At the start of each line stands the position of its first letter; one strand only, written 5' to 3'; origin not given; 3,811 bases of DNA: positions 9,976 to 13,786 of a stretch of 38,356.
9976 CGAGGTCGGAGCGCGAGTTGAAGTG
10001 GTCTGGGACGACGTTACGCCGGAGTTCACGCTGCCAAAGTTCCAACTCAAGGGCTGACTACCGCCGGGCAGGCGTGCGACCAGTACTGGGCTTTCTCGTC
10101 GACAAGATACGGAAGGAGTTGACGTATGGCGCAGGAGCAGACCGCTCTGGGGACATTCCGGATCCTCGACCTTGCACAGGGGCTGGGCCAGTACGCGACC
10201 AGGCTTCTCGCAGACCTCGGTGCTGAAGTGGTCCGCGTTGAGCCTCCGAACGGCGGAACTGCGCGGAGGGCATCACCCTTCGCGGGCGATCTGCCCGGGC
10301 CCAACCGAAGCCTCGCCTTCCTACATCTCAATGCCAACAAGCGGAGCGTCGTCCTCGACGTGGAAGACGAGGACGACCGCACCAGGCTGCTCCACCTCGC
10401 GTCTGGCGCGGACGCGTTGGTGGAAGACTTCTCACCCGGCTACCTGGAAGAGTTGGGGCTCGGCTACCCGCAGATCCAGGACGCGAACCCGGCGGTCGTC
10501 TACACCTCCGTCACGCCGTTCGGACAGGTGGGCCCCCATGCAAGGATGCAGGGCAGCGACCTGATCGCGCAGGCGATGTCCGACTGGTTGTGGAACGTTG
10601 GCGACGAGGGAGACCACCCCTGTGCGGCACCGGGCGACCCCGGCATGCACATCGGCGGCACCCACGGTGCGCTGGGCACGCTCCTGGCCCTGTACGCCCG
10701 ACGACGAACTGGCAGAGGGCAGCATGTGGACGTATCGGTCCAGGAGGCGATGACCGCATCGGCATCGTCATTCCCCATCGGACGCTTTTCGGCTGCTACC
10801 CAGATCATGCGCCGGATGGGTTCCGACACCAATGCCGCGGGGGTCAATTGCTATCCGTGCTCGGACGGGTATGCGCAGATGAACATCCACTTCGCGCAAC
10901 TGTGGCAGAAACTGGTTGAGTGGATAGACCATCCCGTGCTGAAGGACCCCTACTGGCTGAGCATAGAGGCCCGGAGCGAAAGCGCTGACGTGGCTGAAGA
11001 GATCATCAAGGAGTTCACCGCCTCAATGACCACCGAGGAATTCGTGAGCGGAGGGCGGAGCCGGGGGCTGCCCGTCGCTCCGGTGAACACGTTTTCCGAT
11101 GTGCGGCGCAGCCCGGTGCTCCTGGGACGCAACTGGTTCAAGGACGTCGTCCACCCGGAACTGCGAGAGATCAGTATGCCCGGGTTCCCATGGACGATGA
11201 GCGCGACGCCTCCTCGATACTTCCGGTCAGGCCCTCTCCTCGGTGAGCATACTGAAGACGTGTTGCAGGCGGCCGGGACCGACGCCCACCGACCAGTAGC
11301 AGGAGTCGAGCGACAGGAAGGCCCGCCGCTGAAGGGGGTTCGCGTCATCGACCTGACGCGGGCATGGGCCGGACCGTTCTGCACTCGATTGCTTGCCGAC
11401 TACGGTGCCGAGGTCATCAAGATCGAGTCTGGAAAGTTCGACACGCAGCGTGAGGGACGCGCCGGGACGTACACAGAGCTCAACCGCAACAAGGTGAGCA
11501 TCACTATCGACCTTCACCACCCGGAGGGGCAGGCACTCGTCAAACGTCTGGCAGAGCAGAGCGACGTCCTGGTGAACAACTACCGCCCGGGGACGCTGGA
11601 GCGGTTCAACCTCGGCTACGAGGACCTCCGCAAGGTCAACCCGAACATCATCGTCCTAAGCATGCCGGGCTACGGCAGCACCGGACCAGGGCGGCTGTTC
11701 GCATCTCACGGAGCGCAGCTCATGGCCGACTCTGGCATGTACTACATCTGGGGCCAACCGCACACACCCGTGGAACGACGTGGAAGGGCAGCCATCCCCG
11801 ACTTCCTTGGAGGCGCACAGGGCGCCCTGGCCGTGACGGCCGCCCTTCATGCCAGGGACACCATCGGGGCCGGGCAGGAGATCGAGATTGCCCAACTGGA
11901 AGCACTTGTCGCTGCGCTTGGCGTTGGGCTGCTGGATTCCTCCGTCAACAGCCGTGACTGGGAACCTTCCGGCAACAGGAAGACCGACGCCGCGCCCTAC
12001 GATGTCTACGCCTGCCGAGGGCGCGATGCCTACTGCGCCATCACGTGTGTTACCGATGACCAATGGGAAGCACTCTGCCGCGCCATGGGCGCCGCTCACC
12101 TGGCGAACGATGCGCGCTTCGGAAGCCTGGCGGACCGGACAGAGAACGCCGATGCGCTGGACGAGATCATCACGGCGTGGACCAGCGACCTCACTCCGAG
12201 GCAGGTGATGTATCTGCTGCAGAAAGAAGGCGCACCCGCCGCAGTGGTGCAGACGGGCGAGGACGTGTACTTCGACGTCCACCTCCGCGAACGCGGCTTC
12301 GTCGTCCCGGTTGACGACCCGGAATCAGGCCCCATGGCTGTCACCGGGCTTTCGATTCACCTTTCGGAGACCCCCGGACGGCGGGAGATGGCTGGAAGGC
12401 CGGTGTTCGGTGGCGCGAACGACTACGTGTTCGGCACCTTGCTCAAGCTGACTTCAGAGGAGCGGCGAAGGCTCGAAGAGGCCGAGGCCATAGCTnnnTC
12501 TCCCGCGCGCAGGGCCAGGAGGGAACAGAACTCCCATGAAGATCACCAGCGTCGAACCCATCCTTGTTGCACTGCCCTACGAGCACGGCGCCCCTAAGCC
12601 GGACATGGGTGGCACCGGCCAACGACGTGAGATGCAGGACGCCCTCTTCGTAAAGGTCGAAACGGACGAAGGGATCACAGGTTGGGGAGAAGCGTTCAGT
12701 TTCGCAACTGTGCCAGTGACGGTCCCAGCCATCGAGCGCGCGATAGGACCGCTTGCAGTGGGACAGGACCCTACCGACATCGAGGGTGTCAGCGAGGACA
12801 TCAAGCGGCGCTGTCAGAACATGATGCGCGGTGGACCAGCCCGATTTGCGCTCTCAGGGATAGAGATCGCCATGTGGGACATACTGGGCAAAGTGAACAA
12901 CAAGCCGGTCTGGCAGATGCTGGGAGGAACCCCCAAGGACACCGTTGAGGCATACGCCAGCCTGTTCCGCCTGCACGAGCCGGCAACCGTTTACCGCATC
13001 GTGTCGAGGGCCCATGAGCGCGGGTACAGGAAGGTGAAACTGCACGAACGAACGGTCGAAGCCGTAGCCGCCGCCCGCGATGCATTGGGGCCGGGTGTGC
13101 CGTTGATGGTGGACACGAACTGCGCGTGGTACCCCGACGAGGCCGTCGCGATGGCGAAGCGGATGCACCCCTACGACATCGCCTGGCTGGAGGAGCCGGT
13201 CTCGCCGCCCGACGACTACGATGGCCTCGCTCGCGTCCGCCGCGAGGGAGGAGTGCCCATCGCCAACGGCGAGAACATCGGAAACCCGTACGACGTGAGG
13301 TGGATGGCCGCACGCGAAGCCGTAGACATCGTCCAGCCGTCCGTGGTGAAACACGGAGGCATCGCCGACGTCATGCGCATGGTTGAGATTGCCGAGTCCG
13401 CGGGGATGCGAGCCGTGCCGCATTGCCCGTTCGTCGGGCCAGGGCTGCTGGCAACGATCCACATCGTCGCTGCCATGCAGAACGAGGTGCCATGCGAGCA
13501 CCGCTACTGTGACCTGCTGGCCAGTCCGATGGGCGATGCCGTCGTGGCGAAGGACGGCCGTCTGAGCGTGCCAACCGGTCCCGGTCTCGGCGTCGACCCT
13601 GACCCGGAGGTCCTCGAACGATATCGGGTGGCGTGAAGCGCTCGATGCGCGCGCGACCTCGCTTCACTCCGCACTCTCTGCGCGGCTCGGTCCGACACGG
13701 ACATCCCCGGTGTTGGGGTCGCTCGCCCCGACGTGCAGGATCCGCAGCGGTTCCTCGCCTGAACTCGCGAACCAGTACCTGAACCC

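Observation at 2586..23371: A 20.8-kb, 18-gene CoA-centred catabolic supercluster with its own importer and no regulator: candidate undescribed pathway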

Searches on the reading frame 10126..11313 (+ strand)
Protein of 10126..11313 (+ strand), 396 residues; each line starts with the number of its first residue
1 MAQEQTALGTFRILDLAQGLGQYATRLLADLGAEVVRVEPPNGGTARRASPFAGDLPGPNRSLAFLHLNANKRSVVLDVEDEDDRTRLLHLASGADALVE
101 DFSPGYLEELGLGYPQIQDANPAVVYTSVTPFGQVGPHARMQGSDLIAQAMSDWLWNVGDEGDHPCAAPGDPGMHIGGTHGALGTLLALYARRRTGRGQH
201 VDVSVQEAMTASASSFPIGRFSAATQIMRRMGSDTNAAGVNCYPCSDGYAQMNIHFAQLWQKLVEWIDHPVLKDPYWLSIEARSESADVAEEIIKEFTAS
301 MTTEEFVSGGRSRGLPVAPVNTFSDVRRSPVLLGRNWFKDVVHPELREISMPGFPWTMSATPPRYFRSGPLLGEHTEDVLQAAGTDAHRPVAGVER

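Call 45: search_solved_structures(query=window:10126-11313:+, show_alignments=1, max_evalue=1e-30)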
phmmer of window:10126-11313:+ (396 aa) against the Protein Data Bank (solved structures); distinct sequences matched with E-value up to 1e-30: 22.
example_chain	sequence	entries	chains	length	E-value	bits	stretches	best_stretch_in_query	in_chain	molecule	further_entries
9fn0_A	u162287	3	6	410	5e-61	209.8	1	9-387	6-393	Subunit of Benzylsuccinate CoA-transferase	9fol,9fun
9br7_A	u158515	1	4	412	9.5e-40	139.7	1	11-381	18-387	Succinate--hydroxymethylglutarate CoA-transferase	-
9br6_A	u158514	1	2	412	2.7e-39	138.2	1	11-381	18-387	Succinate--hydroxymethylglutarate CoA-transferase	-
4ed9_A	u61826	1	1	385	2e-36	128.8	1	4-336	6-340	CAIB/BAIF family protein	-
4hl6_A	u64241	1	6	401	2e-34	122.2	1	13-381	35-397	Uncharacterized protein YfdE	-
10uh_A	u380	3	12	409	9.4e-34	120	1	8-387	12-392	Formyl-coenzyme a transferase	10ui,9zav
9fn0_B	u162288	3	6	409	4.6e-33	117.7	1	18-382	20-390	Subunit of Benzylsuccinate CoA-transferase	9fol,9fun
5yiy_A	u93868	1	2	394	5e-33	117.6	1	8-333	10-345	CoA transferase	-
1pqy_A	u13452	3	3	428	8.7e-33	116.8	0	7-209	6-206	Hypothetical protein yfdW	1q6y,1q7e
5yit_A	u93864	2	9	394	9e-33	116.7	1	8-333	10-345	CoA transferase III | Uncharacterized protein Rv3272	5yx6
1pt5_A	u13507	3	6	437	9.2e-33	116.7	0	7-209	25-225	Hypothetical protein yfdW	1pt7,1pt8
2vjp_A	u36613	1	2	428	4.4e-32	114.5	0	13-209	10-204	FORMYL-COENZYME A TRANSFERASE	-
2vjm_B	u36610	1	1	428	9.4e-32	113.4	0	13-209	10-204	FORMYL-COENZYME A TRANSFERASE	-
1t3z_A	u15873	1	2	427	1.1e-31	113.2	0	13-209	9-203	Formyl-coenzyme A transferase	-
1vgq_A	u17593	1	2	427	1.1e-31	113.2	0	13-209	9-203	Formyl-coenzyme A transferase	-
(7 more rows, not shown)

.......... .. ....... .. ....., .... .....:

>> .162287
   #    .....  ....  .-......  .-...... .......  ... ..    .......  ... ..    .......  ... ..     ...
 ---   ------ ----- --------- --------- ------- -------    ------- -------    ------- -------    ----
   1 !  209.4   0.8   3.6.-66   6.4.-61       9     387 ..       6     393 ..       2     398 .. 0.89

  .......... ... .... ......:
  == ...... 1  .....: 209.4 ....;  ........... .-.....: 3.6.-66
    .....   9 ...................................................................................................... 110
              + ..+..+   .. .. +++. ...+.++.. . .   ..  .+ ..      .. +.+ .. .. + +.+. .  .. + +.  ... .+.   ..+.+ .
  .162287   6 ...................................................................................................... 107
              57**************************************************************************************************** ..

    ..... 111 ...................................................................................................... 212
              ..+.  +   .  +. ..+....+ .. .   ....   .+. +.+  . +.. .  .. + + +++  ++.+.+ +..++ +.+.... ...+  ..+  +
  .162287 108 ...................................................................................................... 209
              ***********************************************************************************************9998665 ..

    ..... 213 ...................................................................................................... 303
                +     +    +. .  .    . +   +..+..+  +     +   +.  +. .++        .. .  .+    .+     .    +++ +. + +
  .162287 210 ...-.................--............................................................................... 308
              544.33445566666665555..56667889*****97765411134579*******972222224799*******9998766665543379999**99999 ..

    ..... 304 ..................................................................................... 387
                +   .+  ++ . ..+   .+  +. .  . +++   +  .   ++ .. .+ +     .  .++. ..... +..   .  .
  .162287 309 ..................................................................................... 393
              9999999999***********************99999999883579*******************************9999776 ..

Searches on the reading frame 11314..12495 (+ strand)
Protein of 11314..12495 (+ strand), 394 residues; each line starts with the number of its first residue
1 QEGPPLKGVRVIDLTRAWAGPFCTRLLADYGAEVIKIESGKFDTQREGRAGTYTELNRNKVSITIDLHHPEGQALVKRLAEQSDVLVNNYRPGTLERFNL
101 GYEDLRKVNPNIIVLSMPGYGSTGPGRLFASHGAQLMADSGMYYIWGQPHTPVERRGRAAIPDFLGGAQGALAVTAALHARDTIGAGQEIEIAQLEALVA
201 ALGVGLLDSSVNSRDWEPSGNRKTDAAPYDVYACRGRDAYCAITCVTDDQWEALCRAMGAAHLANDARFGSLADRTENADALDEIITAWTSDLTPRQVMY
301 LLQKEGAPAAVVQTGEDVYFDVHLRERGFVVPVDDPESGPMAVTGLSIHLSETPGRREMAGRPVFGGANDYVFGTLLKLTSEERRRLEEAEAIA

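Call 46: search_solved_structures(query=window:11314-12495:+, show_alignments=1, max_evalue=1e-40)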
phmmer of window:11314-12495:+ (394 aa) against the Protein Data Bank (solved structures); distinct sequences matched with E-value up to 1e-40: 6.
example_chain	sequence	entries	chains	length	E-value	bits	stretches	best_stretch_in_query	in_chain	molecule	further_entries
9fn0_B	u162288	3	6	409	7.6e-52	179.9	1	6-389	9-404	Subunit of Benzylsuccinate CoA-transferase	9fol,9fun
4ed9_A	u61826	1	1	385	3.7e-46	161.2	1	3-338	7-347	CAIB/BAIF family protein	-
9br6_A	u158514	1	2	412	2.5e-45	158.4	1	5-373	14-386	Succinate--hydroxymethylglutarate CoA-transferase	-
10uh_A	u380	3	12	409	2.5e-45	158.4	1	4-379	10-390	Formyl-coenzyme a transferase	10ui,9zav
9br7_A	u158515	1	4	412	3.9e-45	157.8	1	5-373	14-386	Succinate--hydroxymethylglutarate CoA-transferase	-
4hl6_A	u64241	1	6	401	2.4e-42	148.6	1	4-310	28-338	Uncharacterized protein YfdE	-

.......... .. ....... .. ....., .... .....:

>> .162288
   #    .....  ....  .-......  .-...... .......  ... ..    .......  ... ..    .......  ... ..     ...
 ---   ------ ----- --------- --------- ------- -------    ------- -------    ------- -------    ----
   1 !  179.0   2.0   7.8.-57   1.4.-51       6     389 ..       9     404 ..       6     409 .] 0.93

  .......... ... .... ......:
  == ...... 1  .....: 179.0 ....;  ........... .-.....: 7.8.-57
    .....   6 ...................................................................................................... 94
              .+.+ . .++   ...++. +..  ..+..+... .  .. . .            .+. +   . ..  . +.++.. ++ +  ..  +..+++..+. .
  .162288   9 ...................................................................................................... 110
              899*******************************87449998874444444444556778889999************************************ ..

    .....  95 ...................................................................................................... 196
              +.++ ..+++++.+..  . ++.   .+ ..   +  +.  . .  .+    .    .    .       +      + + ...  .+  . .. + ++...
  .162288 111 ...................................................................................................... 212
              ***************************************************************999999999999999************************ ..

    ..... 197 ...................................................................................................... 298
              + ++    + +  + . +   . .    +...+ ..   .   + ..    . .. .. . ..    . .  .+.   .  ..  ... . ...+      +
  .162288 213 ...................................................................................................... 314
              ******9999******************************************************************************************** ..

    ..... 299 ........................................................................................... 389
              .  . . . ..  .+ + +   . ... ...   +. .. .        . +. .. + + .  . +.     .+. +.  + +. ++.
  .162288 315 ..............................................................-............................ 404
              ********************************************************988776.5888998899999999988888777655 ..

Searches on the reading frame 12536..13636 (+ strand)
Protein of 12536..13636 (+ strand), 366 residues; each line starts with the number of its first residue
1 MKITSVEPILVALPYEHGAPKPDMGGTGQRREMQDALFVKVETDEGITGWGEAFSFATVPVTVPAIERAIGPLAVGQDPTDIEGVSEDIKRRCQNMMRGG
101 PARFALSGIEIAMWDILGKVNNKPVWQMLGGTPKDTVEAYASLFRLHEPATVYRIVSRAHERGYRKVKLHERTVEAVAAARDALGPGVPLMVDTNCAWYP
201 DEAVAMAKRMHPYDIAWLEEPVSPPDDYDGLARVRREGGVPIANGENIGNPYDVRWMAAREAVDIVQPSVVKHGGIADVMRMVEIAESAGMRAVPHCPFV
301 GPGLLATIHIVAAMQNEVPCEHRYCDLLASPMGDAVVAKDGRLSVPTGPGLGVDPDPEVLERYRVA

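Call 3: search_protein_families(library=pfam, proteins=[window:12536-13636:+])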
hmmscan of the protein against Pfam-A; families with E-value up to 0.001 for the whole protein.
window:12536-13636:+ (366 aa): 2 families
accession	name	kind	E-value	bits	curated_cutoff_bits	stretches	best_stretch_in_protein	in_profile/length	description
PF13378.12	MR_MLE_C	-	6.8e-59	199.7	29.4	1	158-358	8-218/219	Enolase C-terminal domain-like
PF02746.21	MR_MLE_N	-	4.7e-19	69.2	22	1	32-130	24-117/117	Mandelate racemase / muconate lactonizing enzyme, N-terminal domain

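Call 7: search_protein_families(library=ncbifam, proteins=[window:12536-13636:+], max_evalue=0.00001)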
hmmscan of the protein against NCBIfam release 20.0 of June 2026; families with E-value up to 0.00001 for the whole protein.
window:12536-13636:+ (366 aa): 17 families
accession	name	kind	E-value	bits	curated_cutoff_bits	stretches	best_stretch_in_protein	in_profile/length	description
NF010624.0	PRK14017.1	equivalog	7.4e-53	180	311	1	37-360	16-357/382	galactonate dehydratase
NF040866.1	AraD_Arch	equivalog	2.7e-45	154.9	650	1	35-365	33-371/372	arabinonate dehydratase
NF047820.1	TalGalacDh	equivalog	3.2e-43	148.1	500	1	27-354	27-355/371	L-talarate/galactarate dehydratase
NF040790.2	glucon_galact_dh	equivalog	2.7e-41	141.7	750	1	37-365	26-371/390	bifunctional D-gluconate/D-galactonate dehydratase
NF043051.1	ManoateDhtManD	equivalog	1.6e-40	139.2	550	2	175-364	193-384/403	D-mannonate dehydratase ManD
NF011654.0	PRK15072.1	subfamily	2.6e-36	125.3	430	2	173-364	192-385/404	D-galactonate dehydratase family protein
TIGR02534.1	mucon_cyclo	subfamily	2.7e-35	122.1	334.95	1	4-364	2-366/368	muconate/chloromuconate family cycloisomerase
NF011968.0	PRK15440.1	equivalog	3.3e-33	115.1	393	1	35-358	58-386/395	L-rhamnonate dehydratase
NF043002.1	HProlDhtase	equivalog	6.6e-33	114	500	1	1-360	1-359/366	cis-3-hydroxy-L-proline dehydratase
NF041118.1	A_G_epim_Thtga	equivalog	3.4e-22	79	500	1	28-293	23-287/341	L-Ala-D/L-Glu epimerase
NF042940.1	racemase_DgcA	equivalog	9.9e-22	77.6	400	1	31-297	21-270/323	N-acetyl-D-Glu racemase DgcA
TIGR01928.1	menC_lowGC_arch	equivalog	1.6e-17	63.5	200.65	1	32-293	19-278/325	o-succinylbenzoate synthase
NF002782.0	PRK02901.1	equivalog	3e-14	52.7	288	1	166-363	107-303/328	o-succinylbenzoate synthase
NF011708.0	PRK15129.1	equivalog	3e-10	39.6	343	1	45-297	37-275/321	L-Ala-D/L-Glu epimerase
TIGR03247.1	glucar-dehydr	equivalog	1.1e-09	37.5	828.7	1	149-361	181-403/441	glucarate dehydratase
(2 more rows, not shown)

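Call 53: search_solved_structures(query=window:12536-13636:+, show_alignments=0, max_evalue=1e-30)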
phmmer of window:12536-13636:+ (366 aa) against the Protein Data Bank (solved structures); distinct sequences matched with E-value up to 1e-30: 29.
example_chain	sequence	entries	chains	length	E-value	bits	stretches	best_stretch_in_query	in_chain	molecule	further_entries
5olc_A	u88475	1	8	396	2.2e-47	165.2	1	34-363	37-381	Galactonate dehydratase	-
4ggb_A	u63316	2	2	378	4.2e-42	147.7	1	26-365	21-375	Putative uncharacterized protein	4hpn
2qq6_A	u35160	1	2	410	3.7e-41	144.6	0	166-362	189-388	Mandelate racemase/muconate lactonizing enzyme-like protein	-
2ppg_A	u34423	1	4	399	6.8e-41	143.8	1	36-359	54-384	Putative isomerase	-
4h1z_A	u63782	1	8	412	8.4e-41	143.5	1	36-359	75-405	Enolase Q92Zs5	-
3sjn_A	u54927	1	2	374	2.2e-40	142.1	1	34-365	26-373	Mandelate racemase/muconate lactonizing protein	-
3bjs_A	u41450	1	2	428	3.4e-40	141.5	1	1-364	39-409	Mandelate racemase/muconate lactonizing enzyme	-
2ovl_A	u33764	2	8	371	2.5e-37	132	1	36-363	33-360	Putative racemase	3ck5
3t8q_A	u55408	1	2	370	4.9e-37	131.1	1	36-361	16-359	Mandelate racemase/muconate lactonizing enzyme family protein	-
3rcy_A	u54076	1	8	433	5.9e-36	127.5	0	173-358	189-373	Mandelate racemase/muconate lactonizing enzyme-like protein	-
3tcs_A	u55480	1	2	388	7.3e-36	127.2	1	37-362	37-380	Racemase, putative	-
4j3z_A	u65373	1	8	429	5.8e-35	124.2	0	175-361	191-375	Mandelate racemase/muconate lactonizing enzyme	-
2og9_A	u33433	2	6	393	5.7e-34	121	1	27-355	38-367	Mandelate racemase/muconate lactonizing enzyme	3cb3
3rr1_A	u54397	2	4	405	1.1e-33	120.1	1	37-363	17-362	Putative D-galactonate dehydratase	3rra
3ozm_A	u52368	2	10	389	3.9e-33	118.2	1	25-357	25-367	Putative mandelate racemase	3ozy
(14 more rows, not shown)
